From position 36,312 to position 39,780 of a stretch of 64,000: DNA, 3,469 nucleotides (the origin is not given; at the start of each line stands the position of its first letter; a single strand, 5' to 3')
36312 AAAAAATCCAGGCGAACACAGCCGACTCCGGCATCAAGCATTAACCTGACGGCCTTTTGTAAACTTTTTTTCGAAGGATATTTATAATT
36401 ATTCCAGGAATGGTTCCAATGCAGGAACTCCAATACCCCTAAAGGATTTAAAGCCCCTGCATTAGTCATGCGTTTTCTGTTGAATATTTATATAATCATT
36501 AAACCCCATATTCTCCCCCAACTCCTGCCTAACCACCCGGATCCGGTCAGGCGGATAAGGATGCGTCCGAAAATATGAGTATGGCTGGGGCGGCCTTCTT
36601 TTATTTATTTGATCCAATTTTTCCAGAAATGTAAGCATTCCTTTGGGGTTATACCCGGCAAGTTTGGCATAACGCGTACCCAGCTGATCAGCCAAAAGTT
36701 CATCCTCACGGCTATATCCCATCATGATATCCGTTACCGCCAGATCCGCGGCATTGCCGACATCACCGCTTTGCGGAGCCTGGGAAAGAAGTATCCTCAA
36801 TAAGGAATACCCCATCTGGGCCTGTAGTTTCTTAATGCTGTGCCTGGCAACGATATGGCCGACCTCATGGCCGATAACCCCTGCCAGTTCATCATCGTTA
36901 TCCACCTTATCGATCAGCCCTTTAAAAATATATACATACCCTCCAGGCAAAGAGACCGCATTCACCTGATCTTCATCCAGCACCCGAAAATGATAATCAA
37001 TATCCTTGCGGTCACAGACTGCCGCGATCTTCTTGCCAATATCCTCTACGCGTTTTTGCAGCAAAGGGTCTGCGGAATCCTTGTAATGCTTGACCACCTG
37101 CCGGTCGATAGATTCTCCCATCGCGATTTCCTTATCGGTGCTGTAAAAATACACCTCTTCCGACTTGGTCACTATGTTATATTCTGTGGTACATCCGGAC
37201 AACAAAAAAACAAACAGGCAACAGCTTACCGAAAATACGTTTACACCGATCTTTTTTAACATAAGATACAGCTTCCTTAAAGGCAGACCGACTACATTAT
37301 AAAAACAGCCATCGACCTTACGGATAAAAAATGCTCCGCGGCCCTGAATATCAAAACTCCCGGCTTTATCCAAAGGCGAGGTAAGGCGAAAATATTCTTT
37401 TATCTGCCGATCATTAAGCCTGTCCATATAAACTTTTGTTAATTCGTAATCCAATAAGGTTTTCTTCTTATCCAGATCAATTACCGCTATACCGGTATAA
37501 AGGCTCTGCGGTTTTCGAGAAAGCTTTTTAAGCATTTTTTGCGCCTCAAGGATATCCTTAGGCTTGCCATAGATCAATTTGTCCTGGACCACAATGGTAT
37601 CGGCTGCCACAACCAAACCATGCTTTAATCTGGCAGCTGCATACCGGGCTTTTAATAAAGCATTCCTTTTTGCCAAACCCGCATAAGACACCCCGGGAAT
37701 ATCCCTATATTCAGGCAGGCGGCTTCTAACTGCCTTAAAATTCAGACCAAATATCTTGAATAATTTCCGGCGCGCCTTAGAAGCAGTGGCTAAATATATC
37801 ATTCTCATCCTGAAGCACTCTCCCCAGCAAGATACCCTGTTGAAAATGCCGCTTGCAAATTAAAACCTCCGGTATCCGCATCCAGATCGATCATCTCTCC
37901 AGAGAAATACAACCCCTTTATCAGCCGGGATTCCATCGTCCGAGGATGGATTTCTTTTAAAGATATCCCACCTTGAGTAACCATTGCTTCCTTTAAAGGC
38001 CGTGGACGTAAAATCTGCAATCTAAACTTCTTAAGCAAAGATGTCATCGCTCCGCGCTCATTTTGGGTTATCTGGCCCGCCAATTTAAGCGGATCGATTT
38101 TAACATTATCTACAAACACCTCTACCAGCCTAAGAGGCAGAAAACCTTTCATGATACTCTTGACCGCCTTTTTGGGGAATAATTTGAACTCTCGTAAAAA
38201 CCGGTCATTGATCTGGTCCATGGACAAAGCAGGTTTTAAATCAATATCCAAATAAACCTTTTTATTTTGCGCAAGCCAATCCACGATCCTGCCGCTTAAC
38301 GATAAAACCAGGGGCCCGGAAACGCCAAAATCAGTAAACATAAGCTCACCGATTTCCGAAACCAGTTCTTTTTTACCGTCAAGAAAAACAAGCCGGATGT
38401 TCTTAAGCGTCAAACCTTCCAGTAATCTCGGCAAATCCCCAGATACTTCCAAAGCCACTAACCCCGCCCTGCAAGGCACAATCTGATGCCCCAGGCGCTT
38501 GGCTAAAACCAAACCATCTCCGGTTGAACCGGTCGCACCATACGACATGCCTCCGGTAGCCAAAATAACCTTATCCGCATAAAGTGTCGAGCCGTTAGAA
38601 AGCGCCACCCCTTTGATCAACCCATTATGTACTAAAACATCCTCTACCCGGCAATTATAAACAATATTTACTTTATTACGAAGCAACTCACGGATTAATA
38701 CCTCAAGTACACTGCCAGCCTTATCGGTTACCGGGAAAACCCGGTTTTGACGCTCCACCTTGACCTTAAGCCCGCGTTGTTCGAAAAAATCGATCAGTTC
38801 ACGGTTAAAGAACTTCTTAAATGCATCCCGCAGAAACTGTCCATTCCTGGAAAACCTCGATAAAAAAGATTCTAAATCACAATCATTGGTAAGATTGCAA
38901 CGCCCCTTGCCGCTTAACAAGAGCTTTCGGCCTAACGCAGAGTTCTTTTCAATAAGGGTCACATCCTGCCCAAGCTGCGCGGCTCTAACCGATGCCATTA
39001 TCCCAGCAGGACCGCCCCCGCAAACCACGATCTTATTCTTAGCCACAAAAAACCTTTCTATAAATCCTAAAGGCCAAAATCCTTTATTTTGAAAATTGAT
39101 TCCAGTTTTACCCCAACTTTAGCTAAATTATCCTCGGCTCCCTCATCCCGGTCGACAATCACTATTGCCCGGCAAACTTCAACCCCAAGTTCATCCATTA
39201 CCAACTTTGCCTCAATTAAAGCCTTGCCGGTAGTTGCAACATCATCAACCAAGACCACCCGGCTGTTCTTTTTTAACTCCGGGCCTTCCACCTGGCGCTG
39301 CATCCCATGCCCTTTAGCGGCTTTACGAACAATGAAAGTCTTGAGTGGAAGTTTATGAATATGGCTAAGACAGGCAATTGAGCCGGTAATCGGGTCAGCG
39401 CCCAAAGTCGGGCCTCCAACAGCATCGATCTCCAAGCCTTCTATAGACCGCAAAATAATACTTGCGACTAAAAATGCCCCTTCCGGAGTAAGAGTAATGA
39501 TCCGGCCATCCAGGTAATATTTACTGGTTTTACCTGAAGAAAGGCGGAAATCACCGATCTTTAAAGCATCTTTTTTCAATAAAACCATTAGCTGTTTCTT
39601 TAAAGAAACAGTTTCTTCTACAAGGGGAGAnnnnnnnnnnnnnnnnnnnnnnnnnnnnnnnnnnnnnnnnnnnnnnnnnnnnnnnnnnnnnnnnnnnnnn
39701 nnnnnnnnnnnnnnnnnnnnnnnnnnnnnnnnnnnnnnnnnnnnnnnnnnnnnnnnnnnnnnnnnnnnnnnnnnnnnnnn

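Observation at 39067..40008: Response-regulator receiver fused to orotate phosphoribosyltransferase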

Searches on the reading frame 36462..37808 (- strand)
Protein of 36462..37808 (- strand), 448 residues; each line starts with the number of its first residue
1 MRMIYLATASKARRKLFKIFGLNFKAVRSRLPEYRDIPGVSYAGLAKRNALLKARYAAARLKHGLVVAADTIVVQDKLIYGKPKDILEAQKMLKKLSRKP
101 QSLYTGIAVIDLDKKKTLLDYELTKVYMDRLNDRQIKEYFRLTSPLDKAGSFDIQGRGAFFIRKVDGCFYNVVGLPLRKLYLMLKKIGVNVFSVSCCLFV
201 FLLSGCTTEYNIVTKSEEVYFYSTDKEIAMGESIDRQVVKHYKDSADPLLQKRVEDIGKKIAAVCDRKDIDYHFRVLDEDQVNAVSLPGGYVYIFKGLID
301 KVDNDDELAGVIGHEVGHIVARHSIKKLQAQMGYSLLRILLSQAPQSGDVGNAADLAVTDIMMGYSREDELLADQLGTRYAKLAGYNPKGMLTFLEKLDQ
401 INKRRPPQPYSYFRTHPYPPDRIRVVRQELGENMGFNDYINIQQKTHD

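Call 3: search_protein_families(library=pfam, proteins=[window:36462-37808:-], max_evalue=0.01)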
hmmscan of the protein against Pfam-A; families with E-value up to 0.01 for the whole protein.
window:36462-37808:- (448 aa): 2 families
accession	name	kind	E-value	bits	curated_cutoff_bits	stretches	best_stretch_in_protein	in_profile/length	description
PF02545.19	Maf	-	1.7e-44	152.2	27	1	4-186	2-186/187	Maf-like protein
PF01435.24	Peptidase_M48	-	8.3e-33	114.2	20.3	1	249-428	2-184/186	Peptidase family M48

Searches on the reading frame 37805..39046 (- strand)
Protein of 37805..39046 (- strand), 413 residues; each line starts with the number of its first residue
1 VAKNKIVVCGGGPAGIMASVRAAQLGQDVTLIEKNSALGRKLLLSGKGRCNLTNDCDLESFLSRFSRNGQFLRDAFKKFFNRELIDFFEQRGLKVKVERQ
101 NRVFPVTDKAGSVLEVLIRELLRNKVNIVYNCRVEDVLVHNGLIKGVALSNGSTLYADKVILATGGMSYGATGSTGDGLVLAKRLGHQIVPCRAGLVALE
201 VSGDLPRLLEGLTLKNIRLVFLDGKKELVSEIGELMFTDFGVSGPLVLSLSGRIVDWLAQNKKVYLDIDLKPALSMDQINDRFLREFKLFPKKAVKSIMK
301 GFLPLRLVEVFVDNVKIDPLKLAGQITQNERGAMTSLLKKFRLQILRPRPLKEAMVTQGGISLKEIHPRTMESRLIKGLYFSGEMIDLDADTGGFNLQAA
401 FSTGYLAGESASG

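Call 3: search_protein_families(library=pfam, proteins=[window:37805-39046:-], max_evalue=0.01)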
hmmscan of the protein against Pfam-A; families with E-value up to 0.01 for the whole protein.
window:37805-39046:- (413 aa): 13 families
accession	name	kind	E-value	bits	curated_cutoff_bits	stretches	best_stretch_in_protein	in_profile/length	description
PF03486.20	HI0933_like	-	6.1e-84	281.7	50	1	5-409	2-243/244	HI0933-like protein Rossmann domain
PF22780.1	HI0933_like_1st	-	7.6e-32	110.8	27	1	193-356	1-165/165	HI0933-like protein barrel and H2TH domain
PF12831.13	FAD_oxidored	-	1.5e-12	47.9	27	1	6-165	2-145/416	FAD dependent oxidoreductase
PF01134.28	GIDA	-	1.9e-11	44.1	22.1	1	5-166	1-150/391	Glucose inhibited division protein A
PF01266.30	DAO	-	3e-11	43.9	27.9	2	113-200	151-232/353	FAD dependent oxidoreductase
PF07992.20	Pyr_redox_2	-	3.3e-11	43.6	26.1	2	5-41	2-39/291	Pyridine nucleotide-disulphide oxidoreductase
PF00890.30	FAD_binding_2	-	5.2e-11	42.8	20.4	1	6-187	2-240/414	FAD binding domain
PF00070.33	Pyr_redox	-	6.6e-08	33.4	22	1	5-40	1-36/82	Pyridine nucleotide-disulphide oxidoreductase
PF13738.12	Pyr_redox_3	-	6e-06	26.2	30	0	7-36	1-31/305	Pyridine nucleotide-disulphide oxidoreductase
PF13454.12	NAD_binding_9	-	0.00015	22.2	21.8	1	7-165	1-153/155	FAD-NAD(P)-binding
PF01946.23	Thi4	-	0.00023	20.9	26.2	0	2-46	16-61/235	Thi4 family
PF01262.27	AlaDh_PNT_C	-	0.001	19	23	1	3-42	28-67/214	Alanine dehydrogenase/PNT, C-terminal domain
PF13450.12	NAD_binding_8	-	0.0022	18.7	21.9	1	9-39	2-32/68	NAD(P)-binding Rossmann-like domain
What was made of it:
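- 37805..39046 (-): Downstream HI0933-like flavoprotein gene, 20 nt after the pyrE stop. Probably the same operon. Conserved in fused and unfused loci. Pfam PF03486, E 6e-84 (call 3).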

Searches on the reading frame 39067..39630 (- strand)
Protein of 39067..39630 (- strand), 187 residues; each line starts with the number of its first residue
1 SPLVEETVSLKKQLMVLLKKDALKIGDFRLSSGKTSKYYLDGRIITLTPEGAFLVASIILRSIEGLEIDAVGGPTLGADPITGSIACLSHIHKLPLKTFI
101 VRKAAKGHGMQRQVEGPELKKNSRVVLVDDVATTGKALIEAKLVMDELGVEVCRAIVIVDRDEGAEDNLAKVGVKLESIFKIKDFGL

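Call 16: search_solved_structures(query=window:39067-39630:-, show_alignments=3, max_evalue=0.00001)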
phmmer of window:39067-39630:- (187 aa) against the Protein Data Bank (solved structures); distinct sequences matched with E-value up to 0.00001: 19.
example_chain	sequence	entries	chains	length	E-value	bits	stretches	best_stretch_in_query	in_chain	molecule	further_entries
2p1z_A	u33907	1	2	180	8.1e-29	104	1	8-187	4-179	Phosphoribosyltransferase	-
5hkf_A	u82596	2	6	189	1.2e-26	96.9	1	13-187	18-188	Orotate phosphoribosyltransferase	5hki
5hkl_A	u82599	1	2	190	1.3e-26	96.8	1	13-187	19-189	Orotate phosphoribosyltransferase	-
2yzk_A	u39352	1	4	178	7e-21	78.2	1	16-183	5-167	Orotate phosphoribosyltransferase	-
2wns_A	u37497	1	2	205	1e-18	71.1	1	20-181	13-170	OROTATE PHOSPHORIBOSYLTRANSFERASE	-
3qw4_B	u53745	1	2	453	1.9e-18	70.3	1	16-180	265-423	UMP synthase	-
1oro_A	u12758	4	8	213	1.1e-14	57.9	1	16-170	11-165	OROTATE PHOSPHORIBOSYLTRANSFERASE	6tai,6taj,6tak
1sto_A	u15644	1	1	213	1.1e-14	57.9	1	16-171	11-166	OROTATE PHOSPHORIBOSYLTRANSFERASE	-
3n2l_A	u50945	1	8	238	5e-14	55.8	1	16-172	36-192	Orotate phosphoribosyltransferase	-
1lh0_A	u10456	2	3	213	5.7e-14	55.7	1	16-171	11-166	OMP synthase | OROTATE PHOSPHORIBOSYLTRANSFERASE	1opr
3mjd_A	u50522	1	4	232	1.2e-12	51.4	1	17-182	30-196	Orotate phosphoribosyltransferase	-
2pry_A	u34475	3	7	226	1.4e-10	44.7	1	13-165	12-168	Orotate phosphoribosyltransferase 1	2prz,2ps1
4wn3_A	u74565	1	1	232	1.5e-10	44.6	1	13-165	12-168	Orotate phosphoribosyltransferase 1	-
4wml_A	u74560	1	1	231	1.5e-10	44.5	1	14-165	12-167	Orotate phosphoribosyltransferase 1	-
2aee_A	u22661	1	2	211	2e-08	37.6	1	23-179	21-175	Orotate phosphoribosyltransferase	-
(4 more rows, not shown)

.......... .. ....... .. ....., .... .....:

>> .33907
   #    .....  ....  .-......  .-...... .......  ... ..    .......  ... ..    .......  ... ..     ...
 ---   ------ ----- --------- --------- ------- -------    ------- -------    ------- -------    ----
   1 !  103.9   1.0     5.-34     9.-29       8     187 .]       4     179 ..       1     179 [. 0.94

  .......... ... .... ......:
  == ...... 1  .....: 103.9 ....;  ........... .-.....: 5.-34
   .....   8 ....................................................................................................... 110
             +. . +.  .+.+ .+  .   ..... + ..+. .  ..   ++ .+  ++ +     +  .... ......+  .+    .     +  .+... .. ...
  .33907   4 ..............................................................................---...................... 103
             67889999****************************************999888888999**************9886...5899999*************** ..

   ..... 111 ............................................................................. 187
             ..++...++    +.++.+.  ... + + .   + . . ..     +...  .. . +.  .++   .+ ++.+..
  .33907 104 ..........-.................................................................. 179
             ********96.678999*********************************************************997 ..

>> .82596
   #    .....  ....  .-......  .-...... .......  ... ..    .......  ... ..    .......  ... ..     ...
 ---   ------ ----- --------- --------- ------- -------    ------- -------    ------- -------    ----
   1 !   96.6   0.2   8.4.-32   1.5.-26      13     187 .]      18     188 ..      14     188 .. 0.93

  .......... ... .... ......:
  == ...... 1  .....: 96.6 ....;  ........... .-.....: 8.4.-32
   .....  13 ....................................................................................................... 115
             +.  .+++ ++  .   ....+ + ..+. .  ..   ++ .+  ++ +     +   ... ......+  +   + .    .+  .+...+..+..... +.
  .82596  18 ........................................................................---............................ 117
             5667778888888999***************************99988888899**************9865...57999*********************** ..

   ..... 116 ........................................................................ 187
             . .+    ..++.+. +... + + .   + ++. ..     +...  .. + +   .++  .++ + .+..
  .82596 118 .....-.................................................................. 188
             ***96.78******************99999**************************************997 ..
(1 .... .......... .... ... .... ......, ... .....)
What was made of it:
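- The class-specific differences (E. coli K26 -> Ser, Y72-K73 -> Thr-Leu) also appear in the solved M. tuberculosis OPRTase (call 16).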
